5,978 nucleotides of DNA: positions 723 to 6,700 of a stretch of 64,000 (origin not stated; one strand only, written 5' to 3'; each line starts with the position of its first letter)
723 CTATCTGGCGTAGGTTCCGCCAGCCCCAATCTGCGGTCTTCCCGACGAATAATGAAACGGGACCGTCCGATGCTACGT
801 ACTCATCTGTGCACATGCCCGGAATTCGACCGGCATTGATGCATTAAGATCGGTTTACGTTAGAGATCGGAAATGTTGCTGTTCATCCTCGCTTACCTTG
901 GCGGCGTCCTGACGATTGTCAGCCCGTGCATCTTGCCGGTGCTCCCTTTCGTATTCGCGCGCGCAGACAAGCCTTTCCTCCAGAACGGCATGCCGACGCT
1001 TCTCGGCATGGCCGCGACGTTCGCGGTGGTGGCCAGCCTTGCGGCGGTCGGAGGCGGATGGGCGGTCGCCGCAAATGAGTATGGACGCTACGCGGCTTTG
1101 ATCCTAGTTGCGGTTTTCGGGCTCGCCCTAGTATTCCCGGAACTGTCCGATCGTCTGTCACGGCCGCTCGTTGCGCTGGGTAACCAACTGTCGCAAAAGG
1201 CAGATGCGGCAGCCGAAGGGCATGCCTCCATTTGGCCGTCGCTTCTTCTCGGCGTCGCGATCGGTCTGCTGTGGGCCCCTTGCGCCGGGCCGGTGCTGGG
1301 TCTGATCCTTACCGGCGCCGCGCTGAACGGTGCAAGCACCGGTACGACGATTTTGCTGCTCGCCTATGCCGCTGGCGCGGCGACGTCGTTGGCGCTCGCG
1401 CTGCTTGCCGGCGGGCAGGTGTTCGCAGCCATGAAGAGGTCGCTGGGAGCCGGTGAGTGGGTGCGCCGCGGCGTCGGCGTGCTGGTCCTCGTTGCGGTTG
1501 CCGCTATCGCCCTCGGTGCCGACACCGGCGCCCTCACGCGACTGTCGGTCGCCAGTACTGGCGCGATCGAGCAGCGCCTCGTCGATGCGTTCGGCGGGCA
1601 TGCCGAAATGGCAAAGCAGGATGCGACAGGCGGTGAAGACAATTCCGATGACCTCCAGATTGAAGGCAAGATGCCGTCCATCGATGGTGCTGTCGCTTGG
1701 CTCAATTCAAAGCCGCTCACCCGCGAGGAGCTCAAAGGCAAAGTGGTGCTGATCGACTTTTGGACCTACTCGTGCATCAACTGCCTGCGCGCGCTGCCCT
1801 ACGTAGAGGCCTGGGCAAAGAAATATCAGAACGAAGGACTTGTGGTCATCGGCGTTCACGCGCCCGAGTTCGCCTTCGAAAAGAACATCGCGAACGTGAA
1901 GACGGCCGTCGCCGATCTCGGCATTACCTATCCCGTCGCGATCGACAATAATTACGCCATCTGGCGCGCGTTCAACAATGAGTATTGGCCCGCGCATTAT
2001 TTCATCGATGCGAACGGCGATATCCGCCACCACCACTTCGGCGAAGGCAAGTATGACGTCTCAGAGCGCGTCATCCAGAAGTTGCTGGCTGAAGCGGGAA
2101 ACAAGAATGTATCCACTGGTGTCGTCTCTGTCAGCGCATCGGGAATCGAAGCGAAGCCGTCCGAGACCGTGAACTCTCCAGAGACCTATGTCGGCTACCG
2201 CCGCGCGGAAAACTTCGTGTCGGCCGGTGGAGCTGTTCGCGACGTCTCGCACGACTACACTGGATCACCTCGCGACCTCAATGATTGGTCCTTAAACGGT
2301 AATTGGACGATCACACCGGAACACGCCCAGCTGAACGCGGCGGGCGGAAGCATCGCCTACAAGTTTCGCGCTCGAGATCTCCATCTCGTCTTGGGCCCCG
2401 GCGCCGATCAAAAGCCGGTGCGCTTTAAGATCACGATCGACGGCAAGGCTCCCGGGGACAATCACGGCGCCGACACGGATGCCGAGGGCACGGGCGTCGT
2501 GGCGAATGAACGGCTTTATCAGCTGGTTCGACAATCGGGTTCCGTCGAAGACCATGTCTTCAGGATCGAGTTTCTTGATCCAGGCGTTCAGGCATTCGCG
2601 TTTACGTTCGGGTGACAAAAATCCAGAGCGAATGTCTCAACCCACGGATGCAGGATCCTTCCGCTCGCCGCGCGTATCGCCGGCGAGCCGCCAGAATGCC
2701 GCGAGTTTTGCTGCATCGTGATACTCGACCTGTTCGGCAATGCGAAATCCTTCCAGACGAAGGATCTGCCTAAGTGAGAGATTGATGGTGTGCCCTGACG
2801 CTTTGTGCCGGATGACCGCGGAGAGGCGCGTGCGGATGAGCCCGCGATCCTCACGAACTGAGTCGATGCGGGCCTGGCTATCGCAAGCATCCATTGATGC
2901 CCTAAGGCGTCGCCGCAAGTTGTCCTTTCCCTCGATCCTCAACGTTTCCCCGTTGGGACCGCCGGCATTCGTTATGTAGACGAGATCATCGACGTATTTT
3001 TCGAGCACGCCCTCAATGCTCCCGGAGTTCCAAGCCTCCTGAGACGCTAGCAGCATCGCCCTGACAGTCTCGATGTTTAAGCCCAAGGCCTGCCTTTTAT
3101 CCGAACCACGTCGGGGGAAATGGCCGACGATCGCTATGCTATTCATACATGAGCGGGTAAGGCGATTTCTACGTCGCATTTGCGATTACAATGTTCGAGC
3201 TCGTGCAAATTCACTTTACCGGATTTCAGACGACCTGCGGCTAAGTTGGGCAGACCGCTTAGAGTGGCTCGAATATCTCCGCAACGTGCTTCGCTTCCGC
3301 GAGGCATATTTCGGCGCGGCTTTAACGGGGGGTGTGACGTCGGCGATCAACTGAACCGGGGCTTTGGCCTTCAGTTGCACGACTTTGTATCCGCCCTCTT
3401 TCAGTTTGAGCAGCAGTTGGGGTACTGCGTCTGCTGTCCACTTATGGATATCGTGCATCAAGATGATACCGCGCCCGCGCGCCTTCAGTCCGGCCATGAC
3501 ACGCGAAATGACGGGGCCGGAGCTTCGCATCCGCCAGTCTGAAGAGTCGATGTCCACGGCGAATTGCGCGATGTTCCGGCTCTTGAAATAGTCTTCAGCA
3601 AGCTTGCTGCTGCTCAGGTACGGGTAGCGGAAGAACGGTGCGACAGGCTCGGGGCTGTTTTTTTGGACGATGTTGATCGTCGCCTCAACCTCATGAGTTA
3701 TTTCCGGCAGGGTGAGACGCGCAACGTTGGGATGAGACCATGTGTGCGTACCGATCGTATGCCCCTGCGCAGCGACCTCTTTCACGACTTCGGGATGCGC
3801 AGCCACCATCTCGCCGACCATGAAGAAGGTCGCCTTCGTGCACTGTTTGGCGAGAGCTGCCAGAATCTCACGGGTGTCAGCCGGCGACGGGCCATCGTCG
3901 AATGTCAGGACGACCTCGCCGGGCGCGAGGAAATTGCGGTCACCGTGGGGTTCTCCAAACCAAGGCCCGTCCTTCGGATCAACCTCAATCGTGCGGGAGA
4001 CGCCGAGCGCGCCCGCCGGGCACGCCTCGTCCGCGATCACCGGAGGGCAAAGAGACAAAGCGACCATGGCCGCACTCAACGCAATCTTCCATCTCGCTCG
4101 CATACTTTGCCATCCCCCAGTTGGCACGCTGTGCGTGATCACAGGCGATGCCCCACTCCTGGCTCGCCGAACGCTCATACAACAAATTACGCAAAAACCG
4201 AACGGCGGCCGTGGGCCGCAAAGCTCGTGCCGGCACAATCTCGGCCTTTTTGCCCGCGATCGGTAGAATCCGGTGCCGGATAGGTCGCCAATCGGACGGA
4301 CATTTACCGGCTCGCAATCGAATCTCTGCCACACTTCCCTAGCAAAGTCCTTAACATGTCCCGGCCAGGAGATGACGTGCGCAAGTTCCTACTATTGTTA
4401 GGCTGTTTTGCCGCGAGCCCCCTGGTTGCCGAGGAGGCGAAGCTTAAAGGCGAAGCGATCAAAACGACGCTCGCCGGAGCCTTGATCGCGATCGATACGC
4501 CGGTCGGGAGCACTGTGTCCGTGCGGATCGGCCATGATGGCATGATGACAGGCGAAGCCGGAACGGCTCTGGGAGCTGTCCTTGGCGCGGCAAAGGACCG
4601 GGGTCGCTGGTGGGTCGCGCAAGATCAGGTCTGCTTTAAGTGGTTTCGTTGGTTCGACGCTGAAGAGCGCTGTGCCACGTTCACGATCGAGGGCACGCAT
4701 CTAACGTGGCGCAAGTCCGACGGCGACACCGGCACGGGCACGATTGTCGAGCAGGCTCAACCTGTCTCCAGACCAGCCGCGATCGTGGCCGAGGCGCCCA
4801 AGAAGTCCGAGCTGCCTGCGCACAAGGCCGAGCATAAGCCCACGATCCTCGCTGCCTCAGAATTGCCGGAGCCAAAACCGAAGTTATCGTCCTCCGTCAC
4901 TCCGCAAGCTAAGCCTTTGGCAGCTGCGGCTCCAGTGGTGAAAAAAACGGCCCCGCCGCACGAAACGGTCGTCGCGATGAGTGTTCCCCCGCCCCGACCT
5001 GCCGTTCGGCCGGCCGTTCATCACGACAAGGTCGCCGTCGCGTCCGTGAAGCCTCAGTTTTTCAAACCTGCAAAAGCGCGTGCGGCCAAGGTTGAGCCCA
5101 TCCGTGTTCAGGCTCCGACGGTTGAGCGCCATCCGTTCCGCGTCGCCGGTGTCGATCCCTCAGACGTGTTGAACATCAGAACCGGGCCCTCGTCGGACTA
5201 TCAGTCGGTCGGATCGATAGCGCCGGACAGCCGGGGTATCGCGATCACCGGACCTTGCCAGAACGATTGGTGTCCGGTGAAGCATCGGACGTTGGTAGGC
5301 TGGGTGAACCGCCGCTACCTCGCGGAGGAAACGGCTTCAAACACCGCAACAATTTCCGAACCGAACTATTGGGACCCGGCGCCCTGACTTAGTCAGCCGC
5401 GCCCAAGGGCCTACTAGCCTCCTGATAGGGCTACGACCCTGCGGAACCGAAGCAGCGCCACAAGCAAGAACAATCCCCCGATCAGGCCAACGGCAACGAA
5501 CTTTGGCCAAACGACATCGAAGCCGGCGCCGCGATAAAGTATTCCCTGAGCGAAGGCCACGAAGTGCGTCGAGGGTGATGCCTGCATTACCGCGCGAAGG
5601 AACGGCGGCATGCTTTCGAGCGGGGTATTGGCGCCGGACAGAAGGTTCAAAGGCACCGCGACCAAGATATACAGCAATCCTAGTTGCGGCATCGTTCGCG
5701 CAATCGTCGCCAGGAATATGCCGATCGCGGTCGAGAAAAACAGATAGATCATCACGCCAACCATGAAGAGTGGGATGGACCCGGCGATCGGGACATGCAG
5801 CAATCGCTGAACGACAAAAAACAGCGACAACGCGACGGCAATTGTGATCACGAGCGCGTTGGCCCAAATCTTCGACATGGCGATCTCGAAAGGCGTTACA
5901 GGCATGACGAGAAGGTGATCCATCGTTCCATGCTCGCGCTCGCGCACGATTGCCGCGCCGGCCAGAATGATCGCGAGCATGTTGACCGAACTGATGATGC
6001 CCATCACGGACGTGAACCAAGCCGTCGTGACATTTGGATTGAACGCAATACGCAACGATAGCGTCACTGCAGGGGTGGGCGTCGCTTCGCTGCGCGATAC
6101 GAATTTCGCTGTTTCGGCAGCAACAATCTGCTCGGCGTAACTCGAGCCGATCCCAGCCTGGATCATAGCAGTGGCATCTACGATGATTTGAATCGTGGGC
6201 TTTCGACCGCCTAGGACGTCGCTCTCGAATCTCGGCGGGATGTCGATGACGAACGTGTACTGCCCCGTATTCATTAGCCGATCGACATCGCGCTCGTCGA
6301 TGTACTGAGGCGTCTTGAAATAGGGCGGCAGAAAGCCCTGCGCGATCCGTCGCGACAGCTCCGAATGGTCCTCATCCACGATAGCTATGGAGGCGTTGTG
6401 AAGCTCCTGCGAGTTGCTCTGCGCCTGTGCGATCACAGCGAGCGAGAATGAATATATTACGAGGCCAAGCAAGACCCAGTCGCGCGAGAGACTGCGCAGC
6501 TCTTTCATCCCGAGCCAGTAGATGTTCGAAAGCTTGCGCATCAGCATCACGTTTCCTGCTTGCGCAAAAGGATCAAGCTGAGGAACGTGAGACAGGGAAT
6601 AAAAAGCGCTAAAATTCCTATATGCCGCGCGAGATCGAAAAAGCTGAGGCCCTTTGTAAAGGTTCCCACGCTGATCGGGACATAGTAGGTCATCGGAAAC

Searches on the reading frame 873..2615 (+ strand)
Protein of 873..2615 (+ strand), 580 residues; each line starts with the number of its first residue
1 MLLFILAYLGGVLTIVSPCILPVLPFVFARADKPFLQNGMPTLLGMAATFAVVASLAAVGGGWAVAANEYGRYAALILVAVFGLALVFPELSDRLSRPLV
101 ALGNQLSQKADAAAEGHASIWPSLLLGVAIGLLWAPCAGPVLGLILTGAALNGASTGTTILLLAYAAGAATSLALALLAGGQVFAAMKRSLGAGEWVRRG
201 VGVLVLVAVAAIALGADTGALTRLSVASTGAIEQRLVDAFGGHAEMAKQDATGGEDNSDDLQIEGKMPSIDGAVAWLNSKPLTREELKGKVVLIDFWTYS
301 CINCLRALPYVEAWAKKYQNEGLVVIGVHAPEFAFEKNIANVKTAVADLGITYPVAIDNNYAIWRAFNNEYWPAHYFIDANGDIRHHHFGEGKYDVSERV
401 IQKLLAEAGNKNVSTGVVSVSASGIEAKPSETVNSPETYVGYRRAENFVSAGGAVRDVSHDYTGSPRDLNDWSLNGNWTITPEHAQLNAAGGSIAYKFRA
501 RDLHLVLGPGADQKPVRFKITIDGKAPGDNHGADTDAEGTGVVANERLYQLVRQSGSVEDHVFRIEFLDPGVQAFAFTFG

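Call 64: search_protein_families(library=pfam, proteins=[window:873-2615:+], max_evalue=0.0001)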
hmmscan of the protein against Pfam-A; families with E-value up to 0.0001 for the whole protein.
window:873-2615:+ (580 aa): 4 families
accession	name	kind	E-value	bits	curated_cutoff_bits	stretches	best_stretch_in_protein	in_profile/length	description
PF17991.7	Thioredoxin_10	-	5.1e-48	163.7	27.1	1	435-580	1-142/142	Thioredoxin like C-terminal domain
PF08534.16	Redoxin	-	2.3e-13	50.6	26.6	1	276-394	15-138/148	Redoxin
PF00578.27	AhpC-TSA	-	1.9e-12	47.7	26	1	279-386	15-123/124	AhpC/TSA family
PF13905.12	Thioredoxin_8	-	2.4e-07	31.4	27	1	289-384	1-94/94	Thioredoxin-like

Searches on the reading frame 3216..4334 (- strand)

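Call 64: search_protein_families(library=pfam, proteins=[window:3216-4334:-], max_evalue=0.0001)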
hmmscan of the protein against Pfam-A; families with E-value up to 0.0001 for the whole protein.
window:3216-4334:- (372 aa): 1 family
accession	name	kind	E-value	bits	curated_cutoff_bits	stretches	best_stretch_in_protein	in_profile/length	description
PF01522.26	Polysacc_deac_1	-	4.9e-29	101.2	23.1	1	140-251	8-117/124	Polysaccharide deacetylase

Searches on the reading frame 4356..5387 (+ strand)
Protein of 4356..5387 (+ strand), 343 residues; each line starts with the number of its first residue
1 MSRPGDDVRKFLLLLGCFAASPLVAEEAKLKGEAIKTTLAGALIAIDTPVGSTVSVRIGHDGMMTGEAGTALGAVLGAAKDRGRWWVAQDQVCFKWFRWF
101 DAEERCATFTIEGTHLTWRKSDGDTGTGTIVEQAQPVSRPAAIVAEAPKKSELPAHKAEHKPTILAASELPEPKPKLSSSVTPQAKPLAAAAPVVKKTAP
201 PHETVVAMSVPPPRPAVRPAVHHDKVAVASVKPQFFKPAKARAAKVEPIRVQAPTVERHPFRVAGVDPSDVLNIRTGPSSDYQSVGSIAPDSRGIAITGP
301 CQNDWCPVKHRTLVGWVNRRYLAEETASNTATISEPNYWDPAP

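Call 64: search_protein_families(library=pfam, proteins=[window:4356-5387:+], max_evalue=0.0001)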
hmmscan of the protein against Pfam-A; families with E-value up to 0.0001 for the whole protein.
window:4356-5387:+ (343 aa): 1 family
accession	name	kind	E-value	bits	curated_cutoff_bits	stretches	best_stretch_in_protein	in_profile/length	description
PF08239.17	SH3_3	-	1.9e-07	31.6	27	1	270-322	1-53/54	Bacterial SH3 domain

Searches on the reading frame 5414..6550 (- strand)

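Call 64: search_protein_families(library=pfam, proteins=[window:5414-6550:-], max_evalue=0.0001)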
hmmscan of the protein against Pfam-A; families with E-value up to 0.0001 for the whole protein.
window:5414-6550:- (378 aa): 4 families
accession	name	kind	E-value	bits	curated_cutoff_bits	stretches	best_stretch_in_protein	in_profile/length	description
PF12698.13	ABC2_membrane_3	-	1.1e-33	117.2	31.6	1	25-367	6-347/347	ABC-2 family transporter protein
PF01061.29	ABC2_membrane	-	7.8e-22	78.3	26.9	1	185-338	55-210/211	ABC-2 type transporter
PF12679.13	ABC2_membrane_2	-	5.3e-20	72.3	27.2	1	15-371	5-280/283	ABC-2 family transporter protein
PF12730.13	ABC2_membrane_4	-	3.5e-06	27.6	27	1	172-283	39-151/179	ABC-2 family transporter protein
